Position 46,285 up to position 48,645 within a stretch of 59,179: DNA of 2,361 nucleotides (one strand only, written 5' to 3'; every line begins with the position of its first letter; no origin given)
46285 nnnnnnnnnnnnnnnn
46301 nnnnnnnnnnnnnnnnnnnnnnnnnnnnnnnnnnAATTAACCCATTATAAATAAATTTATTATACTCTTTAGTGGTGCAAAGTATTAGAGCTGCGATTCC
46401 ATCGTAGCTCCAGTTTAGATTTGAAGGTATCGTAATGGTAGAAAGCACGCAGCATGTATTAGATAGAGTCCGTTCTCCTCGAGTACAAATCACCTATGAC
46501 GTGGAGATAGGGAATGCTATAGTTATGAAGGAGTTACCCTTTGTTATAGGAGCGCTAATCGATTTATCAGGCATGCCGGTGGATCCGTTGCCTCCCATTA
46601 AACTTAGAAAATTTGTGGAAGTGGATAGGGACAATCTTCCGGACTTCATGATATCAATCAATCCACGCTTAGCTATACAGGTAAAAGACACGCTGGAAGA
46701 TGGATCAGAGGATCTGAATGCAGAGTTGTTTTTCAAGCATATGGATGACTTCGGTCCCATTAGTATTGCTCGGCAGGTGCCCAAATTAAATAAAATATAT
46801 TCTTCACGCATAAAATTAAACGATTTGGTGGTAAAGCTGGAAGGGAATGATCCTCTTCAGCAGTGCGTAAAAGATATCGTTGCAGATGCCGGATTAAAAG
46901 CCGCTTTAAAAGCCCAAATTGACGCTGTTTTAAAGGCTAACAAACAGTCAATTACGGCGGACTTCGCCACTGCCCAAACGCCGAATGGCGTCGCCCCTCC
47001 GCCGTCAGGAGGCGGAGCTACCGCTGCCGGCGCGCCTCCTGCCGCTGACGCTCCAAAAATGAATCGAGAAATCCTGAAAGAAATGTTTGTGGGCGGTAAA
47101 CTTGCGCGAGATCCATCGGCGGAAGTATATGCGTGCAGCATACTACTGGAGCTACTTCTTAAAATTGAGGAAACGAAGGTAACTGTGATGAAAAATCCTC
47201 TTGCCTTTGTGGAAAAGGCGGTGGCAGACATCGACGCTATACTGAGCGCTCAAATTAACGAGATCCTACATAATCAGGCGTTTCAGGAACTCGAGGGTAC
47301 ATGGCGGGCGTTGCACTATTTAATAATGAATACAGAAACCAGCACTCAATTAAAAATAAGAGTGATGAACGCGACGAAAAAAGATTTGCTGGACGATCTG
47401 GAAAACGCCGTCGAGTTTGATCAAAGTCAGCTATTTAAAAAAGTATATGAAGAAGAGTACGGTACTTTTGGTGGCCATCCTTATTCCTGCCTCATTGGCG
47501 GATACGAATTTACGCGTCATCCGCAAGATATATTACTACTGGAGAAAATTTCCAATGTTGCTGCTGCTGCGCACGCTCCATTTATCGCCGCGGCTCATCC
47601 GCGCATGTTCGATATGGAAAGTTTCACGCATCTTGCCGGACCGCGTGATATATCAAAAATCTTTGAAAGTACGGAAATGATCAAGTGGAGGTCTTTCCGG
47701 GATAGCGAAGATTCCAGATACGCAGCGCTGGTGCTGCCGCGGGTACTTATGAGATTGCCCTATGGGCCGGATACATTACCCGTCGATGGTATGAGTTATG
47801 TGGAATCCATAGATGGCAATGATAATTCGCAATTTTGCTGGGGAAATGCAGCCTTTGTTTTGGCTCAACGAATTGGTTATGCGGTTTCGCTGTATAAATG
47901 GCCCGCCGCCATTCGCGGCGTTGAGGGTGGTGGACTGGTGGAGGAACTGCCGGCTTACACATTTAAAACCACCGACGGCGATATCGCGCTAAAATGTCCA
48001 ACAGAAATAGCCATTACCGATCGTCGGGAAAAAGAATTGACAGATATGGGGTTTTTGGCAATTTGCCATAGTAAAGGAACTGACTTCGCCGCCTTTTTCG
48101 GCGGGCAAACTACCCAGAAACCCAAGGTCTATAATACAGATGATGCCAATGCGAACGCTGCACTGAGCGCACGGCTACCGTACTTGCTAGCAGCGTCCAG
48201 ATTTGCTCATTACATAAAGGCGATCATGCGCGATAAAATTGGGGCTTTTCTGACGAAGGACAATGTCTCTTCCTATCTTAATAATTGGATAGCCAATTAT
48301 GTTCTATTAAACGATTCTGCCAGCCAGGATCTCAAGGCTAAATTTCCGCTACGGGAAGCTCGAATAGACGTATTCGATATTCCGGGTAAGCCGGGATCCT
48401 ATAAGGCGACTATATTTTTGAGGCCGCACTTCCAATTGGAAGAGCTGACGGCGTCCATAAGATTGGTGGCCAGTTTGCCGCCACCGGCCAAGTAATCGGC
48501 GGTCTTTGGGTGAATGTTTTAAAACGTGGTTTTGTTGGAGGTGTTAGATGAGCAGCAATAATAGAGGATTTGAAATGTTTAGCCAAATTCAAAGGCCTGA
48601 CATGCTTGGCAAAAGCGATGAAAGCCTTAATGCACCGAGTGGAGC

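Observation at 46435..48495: TssB and TssC encoded as a single 686-aa polypeptide (fused T6SS sheath)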

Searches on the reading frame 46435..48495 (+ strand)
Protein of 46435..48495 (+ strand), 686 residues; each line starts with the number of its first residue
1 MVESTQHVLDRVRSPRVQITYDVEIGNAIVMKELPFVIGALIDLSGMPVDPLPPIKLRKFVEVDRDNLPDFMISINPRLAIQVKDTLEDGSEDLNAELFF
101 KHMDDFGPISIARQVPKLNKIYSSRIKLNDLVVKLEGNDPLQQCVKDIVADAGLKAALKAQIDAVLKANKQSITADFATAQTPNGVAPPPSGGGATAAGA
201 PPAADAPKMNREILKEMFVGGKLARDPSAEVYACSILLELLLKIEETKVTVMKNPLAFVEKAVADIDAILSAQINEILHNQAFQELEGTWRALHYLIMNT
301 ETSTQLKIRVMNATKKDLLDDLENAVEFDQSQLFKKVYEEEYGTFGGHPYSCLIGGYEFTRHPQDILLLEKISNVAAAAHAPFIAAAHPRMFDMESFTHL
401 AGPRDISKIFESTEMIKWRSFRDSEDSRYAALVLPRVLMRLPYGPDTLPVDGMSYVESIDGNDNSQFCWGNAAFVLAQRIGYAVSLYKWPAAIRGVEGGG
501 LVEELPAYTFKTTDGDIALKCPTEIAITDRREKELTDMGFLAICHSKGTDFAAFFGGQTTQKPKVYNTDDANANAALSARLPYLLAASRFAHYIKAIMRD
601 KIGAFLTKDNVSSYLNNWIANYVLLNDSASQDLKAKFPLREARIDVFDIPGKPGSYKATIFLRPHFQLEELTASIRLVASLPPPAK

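Call 3: search_protein_families(library=pfam, proteins=[window:46435-48495:+], max_evalue=0.01)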
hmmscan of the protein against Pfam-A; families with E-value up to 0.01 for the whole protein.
window:46435-48495:+ (686 aa): 3 families
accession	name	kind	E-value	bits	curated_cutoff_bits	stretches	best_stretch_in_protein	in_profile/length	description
PF05943.17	VipB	-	1.2e-127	425.6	27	1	261-561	2-301/301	EvpB/VC_A0108, tail sheath N-terminal domain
PF05591.17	T6SS_VipA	-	8.3e-43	146.3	24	1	10-162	2-154/155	Type VI secretion system, VipA, VC_A0107 or Hcp2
PF18945.5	VipB_2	-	8.7e-43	145.5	27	1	571-681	2-112/112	EvpB/VC_A0108, tail sheath gpW/gp25-like domain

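Call 4: search_protein_families(library=ncbifam, proteins=[window:46435-48495:+], max_evalue=0.01)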
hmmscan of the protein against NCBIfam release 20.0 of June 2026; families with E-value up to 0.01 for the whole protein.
window:46435-48495:+ (686 aa): 2 families
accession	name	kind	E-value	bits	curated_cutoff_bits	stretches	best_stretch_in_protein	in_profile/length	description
TIGR03355.1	VI_chp_2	equivalog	1.9e-198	660.1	271.5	1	212-682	3-473/473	type VI secretion system contractile sheath large subunit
TIGR03358.1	VI_chp_5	equivalog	4.8e-43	146.7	97.25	1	6-163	1-158/160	type VI secretion system contractile sheath small subunit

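Call 6: find_homologous_proteins(query=window:46435-48495:+, max_evalue=1e-10)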
Query window:46435-48495:+ (686 aa): 7951 proteins with E <= 1e-10 among 8000 candidates; the best 120 are listed.
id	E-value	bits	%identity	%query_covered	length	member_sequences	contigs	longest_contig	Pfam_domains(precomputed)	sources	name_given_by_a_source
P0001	0.0e+0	1550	100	100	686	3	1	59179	PF05591.18,PF18945.6,PF05943.18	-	-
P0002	0.0e+0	1424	91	100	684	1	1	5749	PF05591.18,PF18945.6,PF05943.18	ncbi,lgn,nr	ncbi:MAG: type VI secretion system contractile sheath large subunit [Holosporaceae bacterium]|nr:typ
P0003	0.0e+0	1408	90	100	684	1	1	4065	PF05591.18,PF18945.6,PF05943.18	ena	-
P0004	0.0e+0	1389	90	98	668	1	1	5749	PF05591.18,PF18945.6,PF05943.18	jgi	jgi:type VI secretion system protein ImpC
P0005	0.0e+0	1380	88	100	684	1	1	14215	PF05591.18,PF18945.6,PF05943.18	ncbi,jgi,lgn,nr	ncbi:MAG: type VI secretion system contractile sheath large subunit [Holosporaceae bacterium]|jgi:ty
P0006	0.0e+0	1369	86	100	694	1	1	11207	PF05591.18,PF18945.6,PF05943.18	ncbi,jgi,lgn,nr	ncbi:MAG: type VI secretion system contractile sheath large subunit [Holosporaceae bacterium]|jgi:ty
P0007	0.0e+0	1355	85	100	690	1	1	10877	PF05591.18,PF18945.6,PF05943.18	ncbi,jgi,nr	ncbi:MAG: type VI secretion system contractile sheath large subunit [Holosporaceae bacterium]|jgi:ty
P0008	0.0e+0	1349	86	100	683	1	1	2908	PF05591.18,PF18945.6,PF05943.18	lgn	-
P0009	0.0e+0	1348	84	100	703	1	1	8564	PF05591.18,PF18945.6,PF05943.18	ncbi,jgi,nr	ncbi:MAG: type VI secretion system contractile sheath large subunit [Holosporaceae bacterium]|jgi:ty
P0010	0.0e+0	1344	84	100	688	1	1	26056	PF05591.18,PF18945.6,PF05943.18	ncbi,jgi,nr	ncbi:MAG: type VI secretion system contractile sheath large subunit [Holosporaceae bacterium]|jgi:ty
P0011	0.0e+0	1342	84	100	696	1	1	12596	PF05591.18,PF18945.6,PF05943.18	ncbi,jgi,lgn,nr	ncbi:MAG: type VI secretion system contractile sheath large subunit [Holosporaceae bacterium]|jgi:ty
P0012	0.0e+0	1330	83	100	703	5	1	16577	PF05591.18,PF18945.6,PF05943.18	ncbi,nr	ncbi:MAG: type VI secretion system contractile sheath large subunit [Alphaproteobacteria bacterium]|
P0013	0.0e+0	1330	84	100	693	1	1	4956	PF05591.18,PF18945.6,PF05943.18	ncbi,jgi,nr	ncbi:MAG: type VI secretion system contractile sheath large subunit [Holosporaceae bacterium]|jgi:ty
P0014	0.0e+0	1321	83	100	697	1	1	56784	PF05591.18,PF18945.6,PF05943.18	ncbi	-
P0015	0.0e+0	1318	83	100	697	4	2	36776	PF05591.18,PF18945.6,PF05943.18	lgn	-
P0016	0.0e+0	1308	80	100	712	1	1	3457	PF05591.18,PF18945.6,PF05943.18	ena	-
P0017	0.0e+0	1308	82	100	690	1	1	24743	PF05591.18,PF18945.6,PF05943.18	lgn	-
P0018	0.0e+0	1300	82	100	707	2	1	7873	PF05591.18,PF18945.6,PF05943.18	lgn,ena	-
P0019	0.0e+0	1299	80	100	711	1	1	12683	PF05591.18,PF18945.6,PF05943.18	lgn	-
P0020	0.0e+0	1298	80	100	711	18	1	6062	PF05591.18,PF18945.6,PF05943.18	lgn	-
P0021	0.0e+0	1296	82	100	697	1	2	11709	PF05591.18,PF18945.6,PF05943.18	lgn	-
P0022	0.0e+0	1295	81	100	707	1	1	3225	PF05591.18,PF18945.6,PF05943.18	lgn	-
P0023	0.0e+0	1293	80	100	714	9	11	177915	PF05591.18,PF18945.6,PF05943.18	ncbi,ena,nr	ncbi:MAG: type VI secretion system contractile sheath large subunit [Alphaproteobacteria bacterium]|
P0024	0.0e+0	1289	80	100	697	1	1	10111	PF05591.18,PF18945.6,PF05943.18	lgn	-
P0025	0.0e+0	1285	84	96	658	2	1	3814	PF05591.18,PF18945.6,PF05943.18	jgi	jgi:type VI secretion system protein ImpC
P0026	0.0e+0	1284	81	100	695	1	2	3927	PF05591.18,PF18945.6,PF05943.18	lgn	-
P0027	0.0e+0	1283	80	100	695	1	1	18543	PF05591.18,PF18945.6,PF05943.18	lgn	-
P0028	0.0e+0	1282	79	100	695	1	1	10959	PF05591.18,PF18945.6,PF05943.18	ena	-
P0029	0.0e+0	1280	79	100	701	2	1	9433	PF05591.18,PF18945.6,PF05943.18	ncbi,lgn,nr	ncbi:MAG: type VI secretion system contractile sheath large subunit [Holosporaceae bacterium]|nr:typ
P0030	0.0e+0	1280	80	100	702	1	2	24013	PF05591.18,PF18945.6,PF05943.18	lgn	-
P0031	0.0e+0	1279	84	96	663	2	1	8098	PF05591.18,PF18945.6,PF05943.18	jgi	jgi:type VI secretion system protein ImpC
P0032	0.0e+0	1277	79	100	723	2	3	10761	PF05591.18,PF18945.6,PF05943.18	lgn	-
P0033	0.0e+0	1276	80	100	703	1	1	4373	PF05591.18,PF18945.6,PF05943.18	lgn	-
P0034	0.0e+0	1274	81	100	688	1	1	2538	PF05591.18,PF18945.6,PF05943.18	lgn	-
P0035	0.0e+0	1266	81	98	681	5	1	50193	PF05591.18,PF18945.6,PF05943.18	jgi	jgi:type VI secretion system protein ImpC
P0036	0.0e+0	1266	79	100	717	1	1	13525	PF05591.18,PF18945.6,PF05943.18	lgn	-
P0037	0.0e+0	1262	80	100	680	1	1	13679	PF05591.18,PF18945.6,PF05943.18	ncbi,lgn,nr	ncbi:hypothetical protein FACS1894122_06100 [Alphaproteobacteria bacterium]|nr:hypothetical protein 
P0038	0.0e+0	1255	80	100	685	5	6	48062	PF05591.18,PF18945.6,PF05943.18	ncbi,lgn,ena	-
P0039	0.0e+0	1253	79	100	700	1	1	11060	PF05591.18,PF18945.6,PF05943.18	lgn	-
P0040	0.0e+0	1251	79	100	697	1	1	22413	PF05591.18,PF18945.6,PF05943.18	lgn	-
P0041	0.0e+0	1251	80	100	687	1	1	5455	PF05591.18,PF18945.6,PF05943.18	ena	-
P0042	0.0e+0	1247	79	100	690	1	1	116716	PF05591.18,PF18945.6,PF05943.18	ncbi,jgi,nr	ncbi:MAG: type VI secretion system contractile sheath large subunit [Holosporaceae bacterium]|jgi:ty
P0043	0.0e+0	1247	83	95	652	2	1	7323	PF05591.18,PF18945.6,PF05943.18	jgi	jgi:type VI secretion system protein ImpC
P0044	0.0e+0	1247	80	100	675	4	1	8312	PF05591.18,PF18945.6,PF05943.18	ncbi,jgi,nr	ncbi:MAG: type VI secretion system contractile sheath large subunit [Holosporaceae bacterium]|jgi:ty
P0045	0.0e+0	1243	84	92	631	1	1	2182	PF05591.18,PF18945.6,PF05943.18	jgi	-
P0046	0.0e+0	1240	74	100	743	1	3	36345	PF05591.18,PF18945.6,PF05943.18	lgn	-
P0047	0.0e+0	1238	83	69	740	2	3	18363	PF05591.18,PF18945.6,PF05943.18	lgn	-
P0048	0.0e+0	1233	77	100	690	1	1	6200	PF05591.18,PF18945.6,PF05943.18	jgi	jgi:type VI secretion system protein ImpC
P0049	0.0e+0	1230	77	100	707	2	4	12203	PF05591.18,PF18945.6,PF05943.18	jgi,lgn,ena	-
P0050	0.0e+0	1229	76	100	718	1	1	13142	PF05591.18,PF18945.6,PF05943.18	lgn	-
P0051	0.0e+0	1227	77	100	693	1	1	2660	PF05591.18,PF18945.6,PF05943.18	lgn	-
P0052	0.0e+0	1225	76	100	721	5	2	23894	PF05591.18,PF18945.6,PF05943.18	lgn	-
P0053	0.0e+0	1224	75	100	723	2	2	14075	PF05591.18,PF18945.6,PF05943.18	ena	-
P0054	0.0e+0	1224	83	69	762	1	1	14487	PF05591.18,PF18945.6,PF05943.18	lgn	-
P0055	0.0e+0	1220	80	95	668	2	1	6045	PF05591.18,PF18945.6,PF05943.18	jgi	jgi:type VI secretion system protein ImpC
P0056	0.0e+0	1219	77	100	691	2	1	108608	PF05591.18,PF18945.6,PF05943.18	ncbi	-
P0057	0.0e+0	1216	76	100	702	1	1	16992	PF05591.18,PF18945.6,PF05943.18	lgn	-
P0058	0.0e+0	1216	79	98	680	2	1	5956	PF05591.18,PF18945.6,PF05943.18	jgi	jgi:type VI secretion system protein ImpC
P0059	0.0e+0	1214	76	100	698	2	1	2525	PF05591.18,PF18945.6,PF05943.18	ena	-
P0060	0.0e+0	1214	77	100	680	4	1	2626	PF05591.18,PF18945.6,PF05943.18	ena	-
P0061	0.0e+0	1211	76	100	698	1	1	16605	PF05591.18,PF18945.6,PF05943.18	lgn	-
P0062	0.0e+0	1211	80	97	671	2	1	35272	PF05591.18,PF18945.6,PF05943.18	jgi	jgi:type VI secretion system protein ImpC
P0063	0.0e+0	1211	76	100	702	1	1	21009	PF05591.18,PF18945.6,PF05943.18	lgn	-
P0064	0.0e+0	1200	76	100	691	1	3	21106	PF05591.18,PF18945.6,PF05943.18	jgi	-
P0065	0.0e+0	1185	72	100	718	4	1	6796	PF05591.18,PF18945.6,PF05943.18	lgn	-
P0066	0.0e+0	1180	76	100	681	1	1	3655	PF05591.18,PF18945.6,PF05943.18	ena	-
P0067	0.0e+0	1179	73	100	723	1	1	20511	PF05591.18,PF18945.6,PF05943.18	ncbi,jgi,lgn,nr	ncbi:MAG: type VI secretion system contractile sheath large subunit [Holosporaceae bacterium]|jgi:ty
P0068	0.0e+0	1178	72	100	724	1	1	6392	PF05591.18,PF18945.6,PF05943.18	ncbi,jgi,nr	ncbi:MAG: type VI secretion system contractile sheath large subunit [Holosporaceae bacterium]|jgi:ty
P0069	0.0e+0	1166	87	85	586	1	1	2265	PF05591.18,PF18945.6,PF05943.18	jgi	jgi:type VI secretion system protein ImpC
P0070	0.0e+0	1164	73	100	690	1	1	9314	PF05591.18,PF18945.6,PF05943.18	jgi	-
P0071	0.0e+0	1163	73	100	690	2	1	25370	PF05591.18,PF18945.6,PF05943.18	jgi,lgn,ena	-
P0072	0.0e+0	1159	73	100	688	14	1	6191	PF05591.18,PF18945.6,PF05943.18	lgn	-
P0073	0.0e+0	1159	73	100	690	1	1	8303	PF05591.18,PF18945.6,PF05943.18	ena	-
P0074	0.0e+0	1158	73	100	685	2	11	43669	PF05591.18,PF18945.6,PF05943.18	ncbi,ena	-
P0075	0.0e+0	1157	73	100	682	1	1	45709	PF05591.18,PF18945.6,PF05943.18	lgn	-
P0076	0.0e+0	1151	72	100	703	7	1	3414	PF05591.18,PF18945.6,PF05943.18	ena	-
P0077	0.0e+0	1146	72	100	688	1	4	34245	PF05591.18,PF18945.6,PF05943.18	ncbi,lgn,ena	-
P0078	0.0e+0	1141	78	92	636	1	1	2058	PF05591.18,PF18945.6,PF05943.18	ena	-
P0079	0.0e+0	1140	71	100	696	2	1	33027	PF05591.18,PF18945.6,PF05943.18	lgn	-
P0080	0.0e+0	1133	69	100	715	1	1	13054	PF05591.18,PF18945.6,PF05943.18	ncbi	-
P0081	0.0e+0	1133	71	100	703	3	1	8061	PF05591.18,PF18945.6,PF05943.18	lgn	-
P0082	0.0e+0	1130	70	100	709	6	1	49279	PF05591.18,PF18945.6,PF05943.18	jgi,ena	-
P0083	0.0e+0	1128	70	100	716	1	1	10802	PF05591.18,PF18945.6,PF05943.18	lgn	-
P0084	0.0e+0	1125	70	100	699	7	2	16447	PF05591.18,PF18945.6,PF05943.18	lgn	-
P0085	0.0e+0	1124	69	100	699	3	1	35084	PF05591.18,PF18945.6,PF05943.18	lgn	-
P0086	0.0e+0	1120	69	100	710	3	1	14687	PF05591.18,PF18945.6,PF05943.18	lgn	-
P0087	0.0e+0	1117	69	100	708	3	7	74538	PF05591.18,PF18945.6,PF05943.18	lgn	-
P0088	0.0e+0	1105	79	90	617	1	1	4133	PF05591.18,PF18945.6,PF05943.18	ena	-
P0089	0.0e+0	1084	68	100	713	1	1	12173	PF05591.18,PF18945.6,PF05943.18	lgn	-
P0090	0.0e+0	1058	69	100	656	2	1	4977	PF05591.18,PF18945.6,PF05943.18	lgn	-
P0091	0.0e+0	1051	69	100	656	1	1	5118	PF05591.18,PF18945.6,PF05943.18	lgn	-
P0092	0.0e+0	1050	69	100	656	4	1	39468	PF05591.18,PF18945.6,PF05943.18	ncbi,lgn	-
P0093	0.0e+0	1044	68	100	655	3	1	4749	PF05591.18,PF18945.6,PF05943.18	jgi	-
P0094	0.0e+0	1040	68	100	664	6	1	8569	PF05591.18,PF18945.6,PF05943.18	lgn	-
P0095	0.0e+0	1039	66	100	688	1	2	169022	PF05591.18,PF18945.6,PF05943.18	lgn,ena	-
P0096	0.0e+0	1032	67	100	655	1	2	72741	PF05591.18,PF18945.6,PF05943.18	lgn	-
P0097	0.0e+0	1027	66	100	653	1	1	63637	PF05591.18,PF18945.6,PF05943.18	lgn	-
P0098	0.0e+0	1022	67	100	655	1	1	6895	PF05591.18,PF18945.6,PF05943.18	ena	-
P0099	0.0e+0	1021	66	100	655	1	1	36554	PF05591.18,PF18945.6,PF05943.18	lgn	-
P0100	0.0e+0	1019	66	100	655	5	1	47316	PF05591.18,PF18945.6,PF05943.18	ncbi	-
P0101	3.0e-290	982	63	100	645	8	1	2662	PF05591.18,PF18945.6,PF05943.18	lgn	-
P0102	9.7e-288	974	62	100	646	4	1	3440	PF05591.18,PF18945.6,PF05943.18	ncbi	-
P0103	4.6e-284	962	62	100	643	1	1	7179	PF05591.18,PF18945.6,PF05943.18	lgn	-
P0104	4.1e-283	959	62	100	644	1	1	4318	PF05591.18,PF18945.6,PF05943.18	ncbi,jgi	jgi:type VI secretion system protein ImpC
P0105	5.3e-283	958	87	68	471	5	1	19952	PF18945.6,PF05943.18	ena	-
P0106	3.0e-282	956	61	100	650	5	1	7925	PF05591.18,PF18945.6,PF05943.18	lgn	-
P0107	9.7e-271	918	67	69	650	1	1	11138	PF05591.18,PF18945.6,PF05943.18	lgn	-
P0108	1.6e-270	917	59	100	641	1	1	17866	PF05591.18,PF18945.6,PF05943.18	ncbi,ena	-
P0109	1.9e-269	914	60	100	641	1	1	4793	PF05591.18,PF18945.6,PF05943.18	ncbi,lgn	ncbi:MAG: type VI secretion system contractile sheath large subunit [Pseudomonadota bacterium]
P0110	1.2e-267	908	94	61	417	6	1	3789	PF18945.6,PF05943.18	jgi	jgi:type VI secretion system protein ImpC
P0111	1.2e-267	908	60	100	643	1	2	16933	PF05591.18,PF18945.6,PF05943.18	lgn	-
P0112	2.1e-267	907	59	100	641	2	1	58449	PF05591.18,PF18945.6,PF05943.18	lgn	-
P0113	3.1e-267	906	58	100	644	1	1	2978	PF05591.18,PF18945.6,PF05943.18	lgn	-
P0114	2.4e-265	900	85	66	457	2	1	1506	PF18945.6,PF05943.18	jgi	jgi:type VI secretion system protein ImpC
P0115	8.2e-265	898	58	100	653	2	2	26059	PF05591.18,PF18945.6,PF05943.18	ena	-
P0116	4.8e-264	896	58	100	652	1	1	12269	PF05591.18,PF18945.6,PF05943.18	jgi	-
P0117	5.4e-264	896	58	100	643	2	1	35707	PF05591.18,PF18945.6,PF05943.18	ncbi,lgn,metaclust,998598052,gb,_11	metaclust:\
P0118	9.4e-264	895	57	100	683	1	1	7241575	PF05591.18,PF18945.6,PF05943.18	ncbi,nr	ncbi:type VI secretion system-associated protein [Pseudomonas aeruginosa]|nr:type VI secretion syste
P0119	1.2e-263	895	57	100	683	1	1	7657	PF05591.18,PF18945.6,PF05943.18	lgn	-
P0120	2.1e-263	894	57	100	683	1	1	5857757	PF05591.18,PF18945.6,PF05943.18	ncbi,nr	ncbi:uricase [Pseudomonas aeruginosa]|nr:uricase [Pseudomonas aeruginosa]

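Call 12: find_encoding_contigs(protein=P0118, flank=10000, max_places=2)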
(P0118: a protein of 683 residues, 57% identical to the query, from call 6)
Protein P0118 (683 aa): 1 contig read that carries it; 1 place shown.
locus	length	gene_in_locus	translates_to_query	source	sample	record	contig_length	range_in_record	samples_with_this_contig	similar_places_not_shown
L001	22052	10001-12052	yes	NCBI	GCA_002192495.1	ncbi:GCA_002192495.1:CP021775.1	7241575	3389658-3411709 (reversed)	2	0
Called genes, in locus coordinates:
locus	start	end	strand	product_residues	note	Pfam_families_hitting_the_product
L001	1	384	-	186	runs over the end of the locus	PF02525:Flavodoxin_2, PF03358:FMN_red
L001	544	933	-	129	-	-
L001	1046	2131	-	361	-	PF00158:Sigma54_activat, PF14532:Sigma54_activ_2, PF07728:AAA_5, PF25601:AAA_lid_14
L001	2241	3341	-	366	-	PF06812:ImpA_N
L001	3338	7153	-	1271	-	PF14331:IcmF-related_N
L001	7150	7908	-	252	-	PF09850:DotU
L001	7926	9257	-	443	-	PF05936:T6SS_VasE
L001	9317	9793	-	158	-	-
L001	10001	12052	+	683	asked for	PF05591:T6SS_VipA, PF05943:VipB, PF18945:VipB_2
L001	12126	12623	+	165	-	PF05638:T6SS_HCP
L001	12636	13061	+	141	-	PF04965:GPW_gp25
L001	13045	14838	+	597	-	PF05947:T6SS_TssF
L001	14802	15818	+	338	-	PF06996:T6SS_TssG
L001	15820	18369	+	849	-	PF02861:Clp_N, PF13191:AAA_16 (weak), PF13401:AAA_22 (faint), PF00004:AAA, PF17871:AAA_lid_9, PF07724:AAA_2, PF00004:AAA (weak), PF07728:AAA_5, +2 more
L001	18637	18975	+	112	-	-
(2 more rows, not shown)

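Call 13: find_encoding_contigs(protein=P0023, flank=10000, max_places=2)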
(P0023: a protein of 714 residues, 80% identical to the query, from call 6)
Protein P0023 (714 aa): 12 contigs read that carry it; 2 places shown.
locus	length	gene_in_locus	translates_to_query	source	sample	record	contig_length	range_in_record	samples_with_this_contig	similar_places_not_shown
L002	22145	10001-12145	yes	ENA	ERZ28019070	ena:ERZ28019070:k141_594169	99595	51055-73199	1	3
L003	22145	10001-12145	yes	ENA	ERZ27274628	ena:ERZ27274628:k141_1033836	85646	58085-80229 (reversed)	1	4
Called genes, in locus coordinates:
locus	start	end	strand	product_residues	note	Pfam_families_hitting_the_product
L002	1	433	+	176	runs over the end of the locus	-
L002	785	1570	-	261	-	-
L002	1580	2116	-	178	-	-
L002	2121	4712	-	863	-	PF00133:tRNA-synt_1, PF01406:tRNA-synt_1e (faint), PF09334:tRNA-synt_1g, PF13603:tRNA-synt_1_2, PF00133:tRNA-synt_1, PF09334:tRNA-synt_1g (weak), PF00133:tRNA-synt_1, PF08264:Anticodon_1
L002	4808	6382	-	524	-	PF00884:Sulfatase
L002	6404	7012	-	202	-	PF03652:RuvX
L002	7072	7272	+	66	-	-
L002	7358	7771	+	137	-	PF06347:SH3_4, PF08239:SH3_3 (weak)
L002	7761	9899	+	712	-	PF17764:PriA_3primeBD, PF00270:DEAD, PF04851:ResIII, PF00271:Helicase_C (faint), PF18319:Zn_ribbon_PriA, PF18074:PriA_C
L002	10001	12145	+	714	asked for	PF05591:T6SS_VipA, PF05943:VipB, PF18945:VipB_2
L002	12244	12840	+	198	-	-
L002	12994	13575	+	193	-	-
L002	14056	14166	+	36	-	-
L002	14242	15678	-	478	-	-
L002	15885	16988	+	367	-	PF00712:DNA_pol3_beta, PF02767:DNA_pol3_beta_2, PF02768:DNA_pol3_beta_3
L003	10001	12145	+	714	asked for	PF05591:T6SS_VipA, PF05943:VipB, PF18945:VipB_2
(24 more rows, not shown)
